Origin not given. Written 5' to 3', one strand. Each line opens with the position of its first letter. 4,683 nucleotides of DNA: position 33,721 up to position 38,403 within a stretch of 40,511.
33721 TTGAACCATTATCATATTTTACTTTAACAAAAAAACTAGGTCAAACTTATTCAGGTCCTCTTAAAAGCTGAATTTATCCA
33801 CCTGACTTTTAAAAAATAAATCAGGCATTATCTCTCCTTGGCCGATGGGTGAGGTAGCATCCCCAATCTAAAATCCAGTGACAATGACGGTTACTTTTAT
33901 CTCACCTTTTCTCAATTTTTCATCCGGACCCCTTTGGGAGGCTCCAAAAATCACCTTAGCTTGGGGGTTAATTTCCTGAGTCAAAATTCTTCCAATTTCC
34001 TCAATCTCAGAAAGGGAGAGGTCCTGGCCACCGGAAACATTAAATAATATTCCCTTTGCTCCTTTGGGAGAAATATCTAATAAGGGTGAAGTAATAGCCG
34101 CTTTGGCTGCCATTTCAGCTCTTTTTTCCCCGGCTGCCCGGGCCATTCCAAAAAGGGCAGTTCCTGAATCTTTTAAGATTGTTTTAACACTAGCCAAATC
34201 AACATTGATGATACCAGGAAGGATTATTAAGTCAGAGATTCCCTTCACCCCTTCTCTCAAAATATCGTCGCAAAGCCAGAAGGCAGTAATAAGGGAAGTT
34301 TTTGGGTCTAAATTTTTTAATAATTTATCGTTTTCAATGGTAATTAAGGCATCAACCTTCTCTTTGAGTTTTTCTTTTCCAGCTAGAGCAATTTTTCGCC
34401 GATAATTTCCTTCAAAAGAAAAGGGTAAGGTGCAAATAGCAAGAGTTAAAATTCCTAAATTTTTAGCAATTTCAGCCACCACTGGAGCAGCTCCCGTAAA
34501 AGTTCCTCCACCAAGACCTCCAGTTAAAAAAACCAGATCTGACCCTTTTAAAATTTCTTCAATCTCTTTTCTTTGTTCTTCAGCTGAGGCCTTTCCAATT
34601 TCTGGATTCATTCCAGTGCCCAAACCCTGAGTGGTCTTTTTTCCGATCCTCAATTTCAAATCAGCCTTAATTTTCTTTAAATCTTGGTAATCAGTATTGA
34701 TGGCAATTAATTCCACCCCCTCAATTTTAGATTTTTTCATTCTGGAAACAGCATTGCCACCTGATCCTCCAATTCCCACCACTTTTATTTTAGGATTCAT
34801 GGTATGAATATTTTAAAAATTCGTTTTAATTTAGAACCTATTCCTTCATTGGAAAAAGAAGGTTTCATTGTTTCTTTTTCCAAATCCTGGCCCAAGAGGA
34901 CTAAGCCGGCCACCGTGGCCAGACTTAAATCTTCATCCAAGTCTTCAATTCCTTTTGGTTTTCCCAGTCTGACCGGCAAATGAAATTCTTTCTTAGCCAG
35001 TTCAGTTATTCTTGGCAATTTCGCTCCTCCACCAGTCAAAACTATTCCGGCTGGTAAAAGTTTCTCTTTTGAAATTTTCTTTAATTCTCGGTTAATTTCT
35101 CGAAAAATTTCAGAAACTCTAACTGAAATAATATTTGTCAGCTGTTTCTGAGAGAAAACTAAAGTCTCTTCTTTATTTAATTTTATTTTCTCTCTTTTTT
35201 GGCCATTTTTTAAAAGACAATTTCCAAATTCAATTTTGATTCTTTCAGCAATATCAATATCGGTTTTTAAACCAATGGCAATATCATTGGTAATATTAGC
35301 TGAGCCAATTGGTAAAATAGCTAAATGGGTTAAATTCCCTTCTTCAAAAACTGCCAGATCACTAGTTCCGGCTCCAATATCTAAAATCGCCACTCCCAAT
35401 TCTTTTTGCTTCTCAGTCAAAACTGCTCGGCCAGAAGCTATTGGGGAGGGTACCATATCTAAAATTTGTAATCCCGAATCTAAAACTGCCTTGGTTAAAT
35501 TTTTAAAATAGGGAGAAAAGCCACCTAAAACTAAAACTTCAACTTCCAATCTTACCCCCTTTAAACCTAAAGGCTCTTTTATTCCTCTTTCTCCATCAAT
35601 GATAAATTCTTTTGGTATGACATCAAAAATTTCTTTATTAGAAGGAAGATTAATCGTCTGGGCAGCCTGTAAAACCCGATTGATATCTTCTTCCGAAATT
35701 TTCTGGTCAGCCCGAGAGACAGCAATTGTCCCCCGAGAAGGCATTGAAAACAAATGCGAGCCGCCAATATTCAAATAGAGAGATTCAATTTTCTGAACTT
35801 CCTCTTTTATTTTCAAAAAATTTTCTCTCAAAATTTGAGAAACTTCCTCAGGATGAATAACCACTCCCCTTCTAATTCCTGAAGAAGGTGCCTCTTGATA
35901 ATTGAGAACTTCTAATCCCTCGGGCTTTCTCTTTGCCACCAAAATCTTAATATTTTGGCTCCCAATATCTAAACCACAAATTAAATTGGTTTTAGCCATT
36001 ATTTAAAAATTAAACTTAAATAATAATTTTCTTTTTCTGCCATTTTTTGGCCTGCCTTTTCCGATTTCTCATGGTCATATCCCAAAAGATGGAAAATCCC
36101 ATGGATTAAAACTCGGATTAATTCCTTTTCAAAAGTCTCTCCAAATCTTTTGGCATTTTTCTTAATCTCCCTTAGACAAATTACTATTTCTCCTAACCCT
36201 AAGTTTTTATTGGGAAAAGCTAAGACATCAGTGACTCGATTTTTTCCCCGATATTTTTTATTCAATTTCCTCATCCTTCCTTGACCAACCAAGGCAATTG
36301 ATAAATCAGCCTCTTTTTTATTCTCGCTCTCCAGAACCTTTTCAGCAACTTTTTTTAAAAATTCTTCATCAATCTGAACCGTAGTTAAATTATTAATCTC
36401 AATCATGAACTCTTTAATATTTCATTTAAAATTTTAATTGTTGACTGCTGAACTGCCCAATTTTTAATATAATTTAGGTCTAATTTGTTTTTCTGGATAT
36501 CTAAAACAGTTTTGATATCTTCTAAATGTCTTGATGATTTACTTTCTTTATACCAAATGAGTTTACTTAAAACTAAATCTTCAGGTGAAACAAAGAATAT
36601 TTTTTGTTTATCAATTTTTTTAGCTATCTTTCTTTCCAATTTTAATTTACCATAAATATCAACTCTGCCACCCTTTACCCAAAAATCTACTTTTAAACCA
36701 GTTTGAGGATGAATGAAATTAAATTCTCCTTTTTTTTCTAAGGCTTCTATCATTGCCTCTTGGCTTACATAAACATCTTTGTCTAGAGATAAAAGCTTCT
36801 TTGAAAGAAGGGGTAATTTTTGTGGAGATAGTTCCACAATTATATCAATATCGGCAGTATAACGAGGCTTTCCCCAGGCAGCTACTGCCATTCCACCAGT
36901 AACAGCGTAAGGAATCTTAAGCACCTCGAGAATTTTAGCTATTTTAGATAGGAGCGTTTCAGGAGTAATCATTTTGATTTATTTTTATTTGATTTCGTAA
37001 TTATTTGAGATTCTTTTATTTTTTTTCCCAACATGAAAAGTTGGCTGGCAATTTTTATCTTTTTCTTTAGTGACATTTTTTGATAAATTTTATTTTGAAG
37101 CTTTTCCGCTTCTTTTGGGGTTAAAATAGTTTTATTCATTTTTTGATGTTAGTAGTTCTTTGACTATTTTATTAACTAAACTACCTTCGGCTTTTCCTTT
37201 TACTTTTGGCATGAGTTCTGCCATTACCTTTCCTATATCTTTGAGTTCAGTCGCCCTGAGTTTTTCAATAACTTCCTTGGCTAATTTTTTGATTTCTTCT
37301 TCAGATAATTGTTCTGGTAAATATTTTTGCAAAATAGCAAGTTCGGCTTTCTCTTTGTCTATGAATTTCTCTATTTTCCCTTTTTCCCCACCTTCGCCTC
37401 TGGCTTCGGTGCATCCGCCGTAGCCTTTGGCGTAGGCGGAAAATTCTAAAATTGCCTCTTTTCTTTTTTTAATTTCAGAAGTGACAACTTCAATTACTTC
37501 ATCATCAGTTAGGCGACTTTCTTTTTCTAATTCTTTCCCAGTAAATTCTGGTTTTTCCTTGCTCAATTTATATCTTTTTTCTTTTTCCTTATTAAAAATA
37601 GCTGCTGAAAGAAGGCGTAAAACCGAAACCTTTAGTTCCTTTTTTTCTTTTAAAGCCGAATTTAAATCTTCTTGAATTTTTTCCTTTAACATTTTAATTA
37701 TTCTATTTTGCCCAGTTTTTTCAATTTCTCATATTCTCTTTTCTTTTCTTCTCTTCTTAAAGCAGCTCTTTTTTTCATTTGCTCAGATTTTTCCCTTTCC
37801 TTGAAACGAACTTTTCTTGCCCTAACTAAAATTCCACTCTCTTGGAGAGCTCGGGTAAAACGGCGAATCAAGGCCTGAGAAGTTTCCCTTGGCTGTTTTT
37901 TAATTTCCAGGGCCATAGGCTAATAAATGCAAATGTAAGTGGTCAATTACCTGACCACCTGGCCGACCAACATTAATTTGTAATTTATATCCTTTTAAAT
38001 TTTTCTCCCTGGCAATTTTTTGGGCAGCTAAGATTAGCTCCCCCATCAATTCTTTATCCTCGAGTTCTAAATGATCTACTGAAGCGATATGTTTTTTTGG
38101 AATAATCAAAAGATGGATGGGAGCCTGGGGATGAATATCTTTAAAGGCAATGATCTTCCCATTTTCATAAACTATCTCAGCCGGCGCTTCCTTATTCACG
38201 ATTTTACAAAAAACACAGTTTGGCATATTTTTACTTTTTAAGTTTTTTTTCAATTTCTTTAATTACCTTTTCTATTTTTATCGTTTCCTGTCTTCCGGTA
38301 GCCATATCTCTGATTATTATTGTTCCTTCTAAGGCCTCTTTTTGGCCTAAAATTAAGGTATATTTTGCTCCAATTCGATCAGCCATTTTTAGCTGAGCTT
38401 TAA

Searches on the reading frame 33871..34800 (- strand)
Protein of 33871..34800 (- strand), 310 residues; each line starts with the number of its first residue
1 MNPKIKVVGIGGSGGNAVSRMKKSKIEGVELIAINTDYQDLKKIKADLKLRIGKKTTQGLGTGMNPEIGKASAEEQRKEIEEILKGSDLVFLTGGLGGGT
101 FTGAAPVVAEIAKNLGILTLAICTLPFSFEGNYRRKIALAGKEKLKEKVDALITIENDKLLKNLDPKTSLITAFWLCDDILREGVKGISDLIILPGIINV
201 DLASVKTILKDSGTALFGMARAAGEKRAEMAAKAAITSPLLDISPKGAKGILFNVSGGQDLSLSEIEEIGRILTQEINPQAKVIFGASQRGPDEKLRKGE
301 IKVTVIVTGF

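Call 32: search_protein_families(library=pfam, proteins=[window:33871-34800:-], max_evalue=0.001)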
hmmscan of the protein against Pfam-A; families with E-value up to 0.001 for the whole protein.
window:33871-34800:- (310 aa): 2 families
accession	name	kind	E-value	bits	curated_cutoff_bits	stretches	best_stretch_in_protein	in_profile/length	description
PF00091.31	Tubulin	-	5.8e-43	147.8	33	1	4-164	1-189/190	Tubulin/FtsZ family, GTPase domain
PF12327.13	FtsZ_C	-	1.4e-27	96.2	27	1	213-310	1-94/95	FtsZ family, C-terminal domain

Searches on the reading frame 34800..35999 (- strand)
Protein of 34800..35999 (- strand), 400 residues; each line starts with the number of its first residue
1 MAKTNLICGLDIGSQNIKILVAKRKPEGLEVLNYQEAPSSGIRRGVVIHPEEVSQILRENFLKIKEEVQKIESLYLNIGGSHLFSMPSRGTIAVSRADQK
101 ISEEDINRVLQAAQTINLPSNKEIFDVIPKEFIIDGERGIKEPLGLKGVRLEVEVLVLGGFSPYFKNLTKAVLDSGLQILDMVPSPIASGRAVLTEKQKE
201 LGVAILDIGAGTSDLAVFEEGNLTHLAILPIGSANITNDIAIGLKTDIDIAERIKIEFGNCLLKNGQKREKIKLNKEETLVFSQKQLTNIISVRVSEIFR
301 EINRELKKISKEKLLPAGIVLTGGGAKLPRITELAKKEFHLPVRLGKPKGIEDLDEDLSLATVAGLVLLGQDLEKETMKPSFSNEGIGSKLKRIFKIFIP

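Call 32: search_protein_families(library=pfam, proteins=[window:34800-35999:-], max_evalue=0.001)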
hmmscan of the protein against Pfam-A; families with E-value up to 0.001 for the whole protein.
window:34800-35999:- (400 aa): 6 families
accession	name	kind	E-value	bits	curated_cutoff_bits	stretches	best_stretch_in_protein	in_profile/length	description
PF14450.12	FtsA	-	6.2e-35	120.8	31.8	1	204-365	1-127/127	Cell division protein FtsA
PF02491.25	SHS2_FTSA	-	3.3e-25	88.7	25.4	1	80-157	1-77/79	SHS2 domain inserted in FTSA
PF06723.19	MreB_Mbl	-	1.1e-12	47.9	27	1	200-346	144-304/327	MreB/Mbl protein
PF11104.14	PilM_2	-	2e-08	34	27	0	192-257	171-236/340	Type IV pilus assembly protein PilM;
PF06277.17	EutA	-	2.3e-06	27.2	27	1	196-330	138-269/475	Ethanolamine utilisation protein EutA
PF21522.3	MreB-like_C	-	0.00062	20.8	27.8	0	205-328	1-116/123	Archaeal actin homologue MreB-like, C-terminal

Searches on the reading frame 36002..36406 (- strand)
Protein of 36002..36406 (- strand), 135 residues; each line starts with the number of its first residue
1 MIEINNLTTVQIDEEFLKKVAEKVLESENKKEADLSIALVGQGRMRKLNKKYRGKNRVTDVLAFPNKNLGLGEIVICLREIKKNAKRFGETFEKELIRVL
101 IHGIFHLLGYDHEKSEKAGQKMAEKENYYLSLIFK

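Call 32: search_protein_families(library=pfam, proteins=[window:36002-36406:-], max_evalue=0.001)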
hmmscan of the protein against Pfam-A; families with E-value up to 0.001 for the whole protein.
window:36002-36406:- (135 aa): 1 family
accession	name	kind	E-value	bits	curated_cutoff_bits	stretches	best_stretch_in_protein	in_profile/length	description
PF02130.23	YbeY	-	7.1e-34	116.9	25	1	14-131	8-127/129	Endoribonuclease YbeY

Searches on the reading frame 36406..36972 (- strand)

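Call 32: search_protein_families(library=pfam, proteins=[window:36406-36972:-], max_evalue=0.001)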
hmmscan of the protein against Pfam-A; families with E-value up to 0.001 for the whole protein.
window:36406-36972:- (189 aa): 2 families
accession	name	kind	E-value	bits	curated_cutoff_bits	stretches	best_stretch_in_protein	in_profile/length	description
PF19502.5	DUF6036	-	5.9e-05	23.4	23.6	0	119-181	85-143/164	Nucleotidyltransferase of unknown function (DUF6036)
PF08843.17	AbiEii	-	9e-05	23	22.5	1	21-166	14-175/238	Nucleotidyl transferase AbiEii toxin, Type IV TA system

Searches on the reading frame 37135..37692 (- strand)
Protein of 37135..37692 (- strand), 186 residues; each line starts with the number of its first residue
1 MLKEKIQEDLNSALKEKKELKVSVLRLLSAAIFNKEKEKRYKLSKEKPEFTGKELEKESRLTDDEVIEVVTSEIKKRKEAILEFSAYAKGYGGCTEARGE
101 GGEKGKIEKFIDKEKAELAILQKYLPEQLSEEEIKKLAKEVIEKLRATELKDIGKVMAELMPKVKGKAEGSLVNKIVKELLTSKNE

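Call 35: search_protein_families(library=pfam, proteins=[window:37135-37692:-], max_evalue=0.001)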
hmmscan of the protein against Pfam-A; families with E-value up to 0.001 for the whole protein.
window:37135-37692:- (186 aa): 2 families
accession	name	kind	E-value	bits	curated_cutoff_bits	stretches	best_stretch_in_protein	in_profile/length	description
PF09424.15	YqeY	-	4.8e-36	124.4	27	3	108-181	70-143/143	Yqey-like protein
PF02637.23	GatB_Yqey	-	0.00056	20.2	27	1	107-181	66-148/148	GatB domain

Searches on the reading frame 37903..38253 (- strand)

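Call 35: search_protein_families(library=pfam, proteins=[window:37903-38253:-], max_evalue=0.001)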
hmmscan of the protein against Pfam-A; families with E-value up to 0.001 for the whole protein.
window:37903-38253:- (117 aa): 2 families
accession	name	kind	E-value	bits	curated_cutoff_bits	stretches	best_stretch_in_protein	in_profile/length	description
PF11969.13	DcpS_C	-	8.9e-28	97.5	24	1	12-112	1-101/114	Scavenger mRNA decapping enzyme C-term binding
PF01230.28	HIT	-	2.7e-24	86.1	21.5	1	20-112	1-94/98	HIT domain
